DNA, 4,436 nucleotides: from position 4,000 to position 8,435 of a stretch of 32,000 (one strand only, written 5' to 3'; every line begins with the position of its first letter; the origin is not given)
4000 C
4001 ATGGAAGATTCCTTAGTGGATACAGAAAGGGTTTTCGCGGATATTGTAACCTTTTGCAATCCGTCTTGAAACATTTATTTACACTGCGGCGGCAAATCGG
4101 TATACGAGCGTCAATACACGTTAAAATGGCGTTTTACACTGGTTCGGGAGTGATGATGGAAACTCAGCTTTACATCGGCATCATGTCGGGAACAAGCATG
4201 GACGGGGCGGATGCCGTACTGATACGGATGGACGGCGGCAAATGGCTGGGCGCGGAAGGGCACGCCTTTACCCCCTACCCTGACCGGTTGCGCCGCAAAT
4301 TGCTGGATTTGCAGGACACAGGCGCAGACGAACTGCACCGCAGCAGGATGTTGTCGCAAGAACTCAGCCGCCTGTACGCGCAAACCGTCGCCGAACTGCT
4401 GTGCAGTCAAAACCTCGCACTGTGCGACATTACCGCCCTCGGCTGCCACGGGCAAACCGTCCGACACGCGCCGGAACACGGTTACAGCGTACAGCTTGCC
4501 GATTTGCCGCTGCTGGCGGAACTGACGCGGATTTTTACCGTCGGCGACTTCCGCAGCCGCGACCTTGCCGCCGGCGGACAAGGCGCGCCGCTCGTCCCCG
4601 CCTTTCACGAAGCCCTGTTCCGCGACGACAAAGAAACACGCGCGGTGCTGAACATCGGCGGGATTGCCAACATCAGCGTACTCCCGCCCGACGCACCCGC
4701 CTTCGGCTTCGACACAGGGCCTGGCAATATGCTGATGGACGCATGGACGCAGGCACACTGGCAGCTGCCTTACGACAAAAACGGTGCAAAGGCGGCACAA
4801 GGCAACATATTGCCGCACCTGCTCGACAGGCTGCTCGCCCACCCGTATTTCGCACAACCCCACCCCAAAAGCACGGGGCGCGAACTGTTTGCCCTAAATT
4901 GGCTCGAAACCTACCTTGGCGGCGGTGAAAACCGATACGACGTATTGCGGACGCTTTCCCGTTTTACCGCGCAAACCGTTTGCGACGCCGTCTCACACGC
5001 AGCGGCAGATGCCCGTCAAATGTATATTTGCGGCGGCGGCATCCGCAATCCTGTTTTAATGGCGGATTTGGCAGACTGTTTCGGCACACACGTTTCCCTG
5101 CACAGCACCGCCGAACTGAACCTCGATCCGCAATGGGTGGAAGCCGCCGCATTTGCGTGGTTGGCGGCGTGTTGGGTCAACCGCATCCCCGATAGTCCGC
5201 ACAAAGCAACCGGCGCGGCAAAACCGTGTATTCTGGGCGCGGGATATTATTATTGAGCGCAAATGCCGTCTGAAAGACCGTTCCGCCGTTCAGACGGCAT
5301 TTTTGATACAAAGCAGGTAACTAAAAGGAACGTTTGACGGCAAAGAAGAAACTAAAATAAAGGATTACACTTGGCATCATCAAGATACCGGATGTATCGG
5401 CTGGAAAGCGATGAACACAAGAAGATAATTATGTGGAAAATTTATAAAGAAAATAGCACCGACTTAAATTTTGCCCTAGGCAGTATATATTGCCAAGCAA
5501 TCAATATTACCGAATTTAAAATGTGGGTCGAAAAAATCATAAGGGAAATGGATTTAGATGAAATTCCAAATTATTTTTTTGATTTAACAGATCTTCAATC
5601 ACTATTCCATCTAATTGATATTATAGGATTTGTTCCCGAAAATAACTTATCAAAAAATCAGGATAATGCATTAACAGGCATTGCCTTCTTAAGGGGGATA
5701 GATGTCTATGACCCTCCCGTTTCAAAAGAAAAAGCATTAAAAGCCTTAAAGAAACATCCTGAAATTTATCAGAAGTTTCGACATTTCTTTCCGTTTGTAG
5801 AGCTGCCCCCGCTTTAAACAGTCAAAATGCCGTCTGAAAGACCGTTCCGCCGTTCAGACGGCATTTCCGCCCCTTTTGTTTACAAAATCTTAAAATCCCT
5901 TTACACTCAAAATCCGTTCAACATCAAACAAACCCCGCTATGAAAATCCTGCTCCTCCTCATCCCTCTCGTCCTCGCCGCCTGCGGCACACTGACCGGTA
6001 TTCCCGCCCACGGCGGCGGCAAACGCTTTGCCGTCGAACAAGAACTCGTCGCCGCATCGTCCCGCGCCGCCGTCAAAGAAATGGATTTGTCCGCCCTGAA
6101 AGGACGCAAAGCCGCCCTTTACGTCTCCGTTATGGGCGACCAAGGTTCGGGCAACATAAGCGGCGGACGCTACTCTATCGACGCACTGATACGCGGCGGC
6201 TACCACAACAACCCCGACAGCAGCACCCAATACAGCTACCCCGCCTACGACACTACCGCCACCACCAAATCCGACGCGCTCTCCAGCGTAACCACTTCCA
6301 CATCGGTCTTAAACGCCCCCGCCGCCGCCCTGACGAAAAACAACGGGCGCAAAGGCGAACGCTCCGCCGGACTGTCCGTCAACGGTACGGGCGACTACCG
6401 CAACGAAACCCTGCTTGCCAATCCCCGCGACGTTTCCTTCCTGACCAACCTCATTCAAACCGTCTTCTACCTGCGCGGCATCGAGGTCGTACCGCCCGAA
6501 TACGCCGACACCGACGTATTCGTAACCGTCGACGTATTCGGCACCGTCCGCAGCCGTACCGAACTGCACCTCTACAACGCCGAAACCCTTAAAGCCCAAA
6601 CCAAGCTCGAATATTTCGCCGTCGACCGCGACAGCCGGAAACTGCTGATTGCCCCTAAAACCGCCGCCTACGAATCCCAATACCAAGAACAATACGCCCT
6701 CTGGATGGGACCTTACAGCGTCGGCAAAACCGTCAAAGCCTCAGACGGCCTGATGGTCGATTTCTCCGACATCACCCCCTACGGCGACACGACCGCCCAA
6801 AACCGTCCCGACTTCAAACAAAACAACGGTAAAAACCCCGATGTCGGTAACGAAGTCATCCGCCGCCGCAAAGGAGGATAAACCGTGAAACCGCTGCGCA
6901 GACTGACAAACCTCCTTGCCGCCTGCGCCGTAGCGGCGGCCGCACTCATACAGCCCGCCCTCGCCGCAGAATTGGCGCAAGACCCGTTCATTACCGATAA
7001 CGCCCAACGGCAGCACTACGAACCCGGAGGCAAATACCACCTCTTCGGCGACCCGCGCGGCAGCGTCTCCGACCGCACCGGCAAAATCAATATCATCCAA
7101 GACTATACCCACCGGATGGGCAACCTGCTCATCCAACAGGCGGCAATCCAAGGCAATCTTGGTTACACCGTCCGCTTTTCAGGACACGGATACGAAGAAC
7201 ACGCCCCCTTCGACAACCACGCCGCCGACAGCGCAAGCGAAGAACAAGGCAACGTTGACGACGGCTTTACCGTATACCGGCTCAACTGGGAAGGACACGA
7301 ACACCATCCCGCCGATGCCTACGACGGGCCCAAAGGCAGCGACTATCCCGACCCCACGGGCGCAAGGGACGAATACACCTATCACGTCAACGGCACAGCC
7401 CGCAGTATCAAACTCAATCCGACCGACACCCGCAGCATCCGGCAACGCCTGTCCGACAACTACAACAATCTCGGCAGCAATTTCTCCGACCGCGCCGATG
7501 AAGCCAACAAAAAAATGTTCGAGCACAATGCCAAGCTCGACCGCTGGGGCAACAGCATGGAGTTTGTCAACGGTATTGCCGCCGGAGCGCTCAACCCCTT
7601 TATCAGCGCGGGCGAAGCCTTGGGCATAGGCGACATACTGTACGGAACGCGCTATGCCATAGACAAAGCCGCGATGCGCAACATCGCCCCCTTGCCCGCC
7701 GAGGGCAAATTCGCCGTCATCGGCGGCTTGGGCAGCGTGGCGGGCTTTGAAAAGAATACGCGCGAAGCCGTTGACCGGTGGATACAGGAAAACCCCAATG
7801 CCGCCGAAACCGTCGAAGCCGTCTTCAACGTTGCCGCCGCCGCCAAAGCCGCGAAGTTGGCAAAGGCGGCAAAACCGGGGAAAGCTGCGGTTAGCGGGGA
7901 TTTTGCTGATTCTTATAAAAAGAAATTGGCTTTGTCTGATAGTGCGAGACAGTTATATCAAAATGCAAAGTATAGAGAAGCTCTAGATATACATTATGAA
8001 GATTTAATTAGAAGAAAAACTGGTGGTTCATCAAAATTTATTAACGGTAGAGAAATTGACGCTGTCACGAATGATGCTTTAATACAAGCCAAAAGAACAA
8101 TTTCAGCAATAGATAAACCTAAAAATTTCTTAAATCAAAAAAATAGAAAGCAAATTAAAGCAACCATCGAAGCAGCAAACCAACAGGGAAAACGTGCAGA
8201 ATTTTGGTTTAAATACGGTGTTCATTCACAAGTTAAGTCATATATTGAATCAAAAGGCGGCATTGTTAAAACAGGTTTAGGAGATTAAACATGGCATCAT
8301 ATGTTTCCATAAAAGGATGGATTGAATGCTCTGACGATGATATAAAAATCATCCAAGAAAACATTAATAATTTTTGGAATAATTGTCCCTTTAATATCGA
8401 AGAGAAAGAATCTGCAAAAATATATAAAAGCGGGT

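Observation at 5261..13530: Maf-type polymorphic toxin/immunity island: mafA-mafB-mafI plus silent toxin cassettes and orphan immunity genes between anmK and ampG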

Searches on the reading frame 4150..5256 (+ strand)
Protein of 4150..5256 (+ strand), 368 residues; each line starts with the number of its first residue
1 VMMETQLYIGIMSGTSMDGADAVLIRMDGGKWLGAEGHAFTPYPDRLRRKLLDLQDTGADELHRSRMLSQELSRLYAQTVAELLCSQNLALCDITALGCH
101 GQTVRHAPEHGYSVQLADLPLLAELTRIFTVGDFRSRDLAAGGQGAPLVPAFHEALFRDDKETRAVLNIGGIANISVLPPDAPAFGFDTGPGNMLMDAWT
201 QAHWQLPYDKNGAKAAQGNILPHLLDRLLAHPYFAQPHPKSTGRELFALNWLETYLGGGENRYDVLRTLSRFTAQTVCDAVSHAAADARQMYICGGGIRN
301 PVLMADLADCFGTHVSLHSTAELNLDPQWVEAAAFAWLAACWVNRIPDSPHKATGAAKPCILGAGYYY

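Call 6: search_protein_families(library=pfam, proteins=[window:4150-5256:+], max_evalue=1)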
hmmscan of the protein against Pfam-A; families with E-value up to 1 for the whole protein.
window:4150-5256:+ (368 aa): 2 families
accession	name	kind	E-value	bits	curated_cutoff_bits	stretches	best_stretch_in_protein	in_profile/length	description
PF03702.20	AnmK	-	9.4e-165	548.5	24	1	6-367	1-366/367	Anhydro-N-acetylmuramic acid kinase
PF02782.22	FGGY_C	-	0.00027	21.2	27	1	274-322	136-184/198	FGGY family of carbohydrate kinases, C-terminal domain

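Call 21: find_related_loci(query=window:4150-5256:+, collection=genome_contigs, flank=10000)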
Query window:4150-5256:+ (368 aa) in genome_contigs; peptide patterns used: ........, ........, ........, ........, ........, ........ (x = any residue, [..] = any of these).
600 stretches matched a pattern (row limit reached: there are more); 569 encode a relative of the query (tblastn E <= 1e-3); the best 80 are kept; 80 distinct loci.
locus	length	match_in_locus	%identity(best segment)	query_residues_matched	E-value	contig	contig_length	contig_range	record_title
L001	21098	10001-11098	94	3-368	0e+0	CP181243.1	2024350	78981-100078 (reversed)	Neisseria polysaccharea strain ATCC 43768 chromosome, complete genome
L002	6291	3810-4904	74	3-367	1e-177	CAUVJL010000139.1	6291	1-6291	MAG TPA_asm: uncultured Neisseria sp. isolate SRR13061535_bin.18_MetaWRAP_v1.3_MAG genome assembly, contig: ERZ21659679.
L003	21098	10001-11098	71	2-367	3e-173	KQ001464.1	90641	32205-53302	Neisseria sp. HMSC06F02 genomic scaffold Scaffold560, whole genome shotgun sequence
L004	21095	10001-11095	74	3-367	2e-171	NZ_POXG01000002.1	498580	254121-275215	Neisseria sicca strain C2010005502 C2010005502_S29_ctg_3134, whole genome shotgun sequence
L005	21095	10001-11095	74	3-367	7e-171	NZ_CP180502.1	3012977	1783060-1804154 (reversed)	Neisseria sp. CP9 chromosome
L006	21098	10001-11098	72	2-367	8e-171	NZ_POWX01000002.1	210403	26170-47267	Neisseria mucosa strain C2008000159 C2008000159_S12_ctg_3079, whole genome shotgun sequence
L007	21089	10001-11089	68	6-367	2e-169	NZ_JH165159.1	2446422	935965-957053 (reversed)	Neisseria wadsworthii 9715 SCAFFOLD1, whole genome shotgun sequence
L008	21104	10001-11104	67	1-367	2e-169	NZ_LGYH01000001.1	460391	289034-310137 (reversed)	Neisseria sp. 83E34 contig_1, whole genome shotgun sequence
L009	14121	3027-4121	74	3-367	1e-175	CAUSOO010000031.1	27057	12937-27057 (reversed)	MAG TPA_asm: uncultured Neisseria sp. isolate SRR5395426_bin.11_MetaWRAP_v1.3_MAG genome assembly, contig: ERZ14221187_3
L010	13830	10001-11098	70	3-367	1e-165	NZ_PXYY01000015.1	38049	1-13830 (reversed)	Neisseria iguanae strain ATCC 51483 Scaffold15, whole genome shotgun sequence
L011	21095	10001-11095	70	3-367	7e-166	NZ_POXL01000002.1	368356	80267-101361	Neisseria subflava strain C2011009653 C2011009653_S23_ctg_861, whole genome shotgun sequence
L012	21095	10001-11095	70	3-367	2e-165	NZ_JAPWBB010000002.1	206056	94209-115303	Neisseria sp. 27098_8_112 contig00002, whole genome shotgun sequence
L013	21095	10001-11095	70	3-367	4e-165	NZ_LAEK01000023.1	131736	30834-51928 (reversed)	Neisseria flavescens strain CNF seq0128, whole genome shotgun sequence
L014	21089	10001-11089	67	6-367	1e-160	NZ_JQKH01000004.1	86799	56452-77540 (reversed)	Alysiella crassa DSM 2578 Q338DRAFT_scaffold00003.3_C, whole genome shotgun sequence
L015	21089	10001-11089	68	6-365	2e-159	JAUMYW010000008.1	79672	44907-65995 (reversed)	MAG: Neisseria sp. isolate S17M_Sa_48 NODE_143_length_79672_cov_33.268460, whole genome shotgun sequence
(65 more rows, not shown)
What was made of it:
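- Tried and rejected: Genome scan for the anmK junction (call 21).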

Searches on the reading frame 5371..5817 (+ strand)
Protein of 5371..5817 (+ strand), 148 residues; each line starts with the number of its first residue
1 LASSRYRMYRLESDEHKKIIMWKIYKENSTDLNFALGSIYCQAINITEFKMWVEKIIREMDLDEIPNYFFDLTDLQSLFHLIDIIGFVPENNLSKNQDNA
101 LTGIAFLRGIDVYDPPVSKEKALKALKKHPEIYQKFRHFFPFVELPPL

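Call 3: search_protein_families(library=pfam, proteins=[window:5371-5817:+], max_evalue=0.01)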
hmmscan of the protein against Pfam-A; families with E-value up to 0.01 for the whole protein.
window:5371-5817:+ (148 aa): 0 families

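Call 4: search_protein_families(library=ncbifam, proteins=[window:5371-5817:+], max_evalue=0.01)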
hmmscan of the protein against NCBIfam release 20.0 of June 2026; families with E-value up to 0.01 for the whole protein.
window:5371-5817:+ (148 aa): 0 families

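Call 6: search_protein_families(library=pfam, proteins=[window:5431-5817:+], max_evalue=1)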
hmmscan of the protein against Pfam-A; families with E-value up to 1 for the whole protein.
window:5431-5817:+ (128 aa): 0 families

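Call 46: find_homologous_proteins(query=window:5431-5817:+, max_evalue=0.001)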
Query window:5431-5817:+ (128 aa): 119 proteins with E <= 0.001 among 124 candidates.
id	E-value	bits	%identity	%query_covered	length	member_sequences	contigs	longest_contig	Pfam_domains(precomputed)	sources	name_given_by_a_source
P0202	4.5e-80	284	98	100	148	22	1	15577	-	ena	-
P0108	6.4e-80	284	98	100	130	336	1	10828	-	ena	-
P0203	2.3e-74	266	91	100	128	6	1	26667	-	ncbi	ncbi:TPA: hypothetical protein ACLBIP_000349 [Neisseria meningitidis]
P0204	1.3e-73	263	91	100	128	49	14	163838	-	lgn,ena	-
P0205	5.5e-72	258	89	100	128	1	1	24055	-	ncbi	ncbi:TPA: hypothetical protein ACFB8I_000884 [Neisseria gonorrhoeae]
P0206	3.5e-66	239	92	90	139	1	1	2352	-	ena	-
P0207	1.5e-59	218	98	78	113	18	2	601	-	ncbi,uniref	ncbi:hypothetical protein LMH49_10915, partial [Neisseria gonorrhoeae]|uniref:hypothetical protein n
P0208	1.2e-53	199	69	100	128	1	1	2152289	-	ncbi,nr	ncbi:hypothetical protein IBX81_01155 [Neisseria gonorrhoeae]|nr:hypothetical protein IBX81_01155 [N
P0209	1.5e-53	198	69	100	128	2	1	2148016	-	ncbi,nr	ncbi:hypothetical protein IBX82_01135 [Neisseria gonorrhoeae]|nr:hypothetical protein IBX82_01135 [N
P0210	3.1e-51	191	67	100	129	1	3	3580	-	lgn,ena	-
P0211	3.2e-51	191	67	100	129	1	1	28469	-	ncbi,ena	ncbi:TPA: hypothetical protein WGQ89_000828 [Neisseria meningitidis]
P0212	6.7e-51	190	67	100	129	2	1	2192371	-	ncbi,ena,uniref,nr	ncbi:hypothetical protein NDM80_01150 [Neisseria gonorrhoeae]|uniref:hypothetical protein n=1 Tax=Ne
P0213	7.1e-51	190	67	100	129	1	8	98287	-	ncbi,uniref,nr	ncbi:hypothetical protein I7J22_05335 [Neisseria meningitidis]|uniref:hypothetical protein n=1 Tax=N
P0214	7.9e-51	189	67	100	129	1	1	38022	-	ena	-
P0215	1.3e-50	189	67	100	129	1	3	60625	-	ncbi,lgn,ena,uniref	ncbi:hypothetical protein ACRPFF_04385 [Neisseria sp. SLRRB23]|uniref:hypothetical protein n=1 Tax=N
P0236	7.9e-49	183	65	100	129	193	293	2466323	-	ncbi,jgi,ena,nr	ncbi:hypothetical protein [Neisseria sicca]|nr:hypothetical protein [Neisseria sp.]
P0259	3.4e-47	178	64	100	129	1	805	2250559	-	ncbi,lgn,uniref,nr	ncbi:TPA: hypothetical protein WLE37_000466 [Neisseria gonorrhoeae]|uniref:hypothetical protein n=1 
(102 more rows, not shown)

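Call 47: find_encoding_contigs(protein=P0259, flank=5000, max_places=3)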
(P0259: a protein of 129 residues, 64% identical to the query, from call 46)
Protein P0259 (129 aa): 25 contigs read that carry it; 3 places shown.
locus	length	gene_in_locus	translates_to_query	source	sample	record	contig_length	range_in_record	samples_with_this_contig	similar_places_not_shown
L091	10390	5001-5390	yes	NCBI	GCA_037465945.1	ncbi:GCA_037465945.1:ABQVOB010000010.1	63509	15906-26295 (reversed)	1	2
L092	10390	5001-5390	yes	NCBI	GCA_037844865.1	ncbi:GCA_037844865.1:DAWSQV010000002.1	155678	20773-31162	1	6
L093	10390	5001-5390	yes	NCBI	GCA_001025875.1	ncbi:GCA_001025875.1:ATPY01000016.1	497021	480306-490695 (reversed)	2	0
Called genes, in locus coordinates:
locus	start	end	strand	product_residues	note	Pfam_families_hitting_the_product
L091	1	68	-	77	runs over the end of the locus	PF28176:NGO_0222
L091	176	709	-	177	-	PF00719:Pyrophosphatase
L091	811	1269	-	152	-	PF00293:NUDIX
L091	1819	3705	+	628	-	PF06255:MafB, PF14436:EndoU_bacteria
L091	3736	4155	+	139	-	-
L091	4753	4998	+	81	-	PF12639:Colicin-DNase, PF14414:WHH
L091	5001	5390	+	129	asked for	-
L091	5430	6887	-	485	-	PF02386:TrkH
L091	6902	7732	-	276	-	PF00149:Metallophos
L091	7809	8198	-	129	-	PF01042:Ribonuc_L-PSP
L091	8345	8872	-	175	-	PF13505:OMP_b-brl, PF02462:Opacity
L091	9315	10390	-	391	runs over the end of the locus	PF04055:Radical_SAM, PF06969:HemN_C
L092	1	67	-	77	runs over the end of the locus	PF28176:NGO_0222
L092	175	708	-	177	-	PF00719:Pyrophosphatase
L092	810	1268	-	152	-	PF00293:NUDIX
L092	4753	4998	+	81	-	PF12639:Colicin-DNase, PF14414:WHH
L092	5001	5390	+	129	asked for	-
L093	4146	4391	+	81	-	PF12639:Colicin-DNase, PF14414:WHH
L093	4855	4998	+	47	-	PF12639:Colicin-DNase, PF14414:WHH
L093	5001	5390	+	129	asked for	-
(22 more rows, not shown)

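Call 48: find_encoding_contigs(protein=P0236, flank=5000, max_places=3)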
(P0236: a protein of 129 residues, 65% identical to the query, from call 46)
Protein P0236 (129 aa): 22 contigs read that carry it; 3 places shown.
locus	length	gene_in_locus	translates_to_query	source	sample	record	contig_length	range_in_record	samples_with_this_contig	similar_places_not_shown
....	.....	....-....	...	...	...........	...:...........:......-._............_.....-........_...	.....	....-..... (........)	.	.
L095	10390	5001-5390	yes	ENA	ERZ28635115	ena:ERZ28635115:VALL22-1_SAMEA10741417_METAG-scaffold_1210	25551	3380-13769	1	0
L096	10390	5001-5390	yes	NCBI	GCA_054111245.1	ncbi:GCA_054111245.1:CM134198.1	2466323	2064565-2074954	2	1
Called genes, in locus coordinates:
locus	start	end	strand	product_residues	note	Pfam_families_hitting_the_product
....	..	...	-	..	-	-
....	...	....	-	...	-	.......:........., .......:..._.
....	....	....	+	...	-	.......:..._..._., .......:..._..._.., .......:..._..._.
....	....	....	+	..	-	-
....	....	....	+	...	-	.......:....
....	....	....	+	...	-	-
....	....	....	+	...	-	-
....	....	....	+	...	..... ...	-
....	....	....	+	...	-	-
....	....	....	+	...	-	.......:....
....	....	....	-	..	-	-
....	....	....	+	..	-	-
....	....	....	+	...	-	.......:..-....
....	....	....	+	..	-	-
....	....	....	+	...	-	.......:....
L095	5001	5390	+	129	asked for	-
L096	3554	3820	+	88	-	PF12639:Colicin-DNase, PF14414:WHH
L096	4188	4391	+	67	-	PF12639:Colicin-DNase, PF14414:WHH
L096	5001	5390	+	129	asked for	-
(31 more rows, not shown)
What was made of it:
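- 5431..5817 (+): Orphan immunity gene (128 aa) of a Neisseria-only family whose paralogues sit 3 nt downstream of WHH toxin tips. Calls 46-48: paralogues at 64-65% identity directly follow PF14414/PF12639 tips in MGI-2 and occur in tandem arrays of four.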

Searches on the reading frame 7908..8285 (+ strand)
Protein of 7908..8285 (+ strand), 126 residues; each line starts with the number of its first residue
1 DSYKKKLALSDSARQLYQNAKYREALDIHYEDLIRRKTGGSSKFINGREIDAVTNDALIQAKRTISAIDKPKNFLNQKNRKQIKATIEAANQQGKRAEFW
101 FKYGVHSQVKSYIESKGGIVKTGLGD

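Call 50: search_protein_representatives(protein=window:7908-8285:+)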
Query: 126 residues. Proteins with E-value up to 0.001 (for the whole library): 75; up to 1e-10: 54; up to 1e-30: 21. The best 75 are listed.
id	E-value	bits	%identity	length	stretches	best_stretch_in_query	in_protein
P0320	5.2e-73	259.0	99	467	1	1-126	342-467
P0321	7.3e-45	168.3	65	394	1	6-126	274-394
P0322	6.6e-44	165.2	67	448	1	8-125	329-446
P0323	1.4e-42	160.9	63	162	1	4-126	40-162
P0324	1.5e-42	160.8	61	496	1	5-126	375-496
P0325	8.8e-42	158.4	61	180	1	6-126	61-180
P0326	2.8e-41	156.7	65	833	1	6-125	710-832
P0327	5.7e-41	155.7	59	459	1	9-126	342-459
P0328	2.3e-40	153.8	63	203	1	6-126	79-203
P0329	5.1e-40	152.7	85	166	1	1-92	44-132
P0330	1.0e-39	151.7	61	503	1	7-125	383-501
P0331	7.3e-39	149.0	60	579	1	5-125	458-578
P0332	4.9e-38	146.3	60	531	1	6-126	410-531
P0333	2.6e-37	143.9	56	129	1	5-126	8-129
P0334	5.2e-37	143.0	57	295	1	5-126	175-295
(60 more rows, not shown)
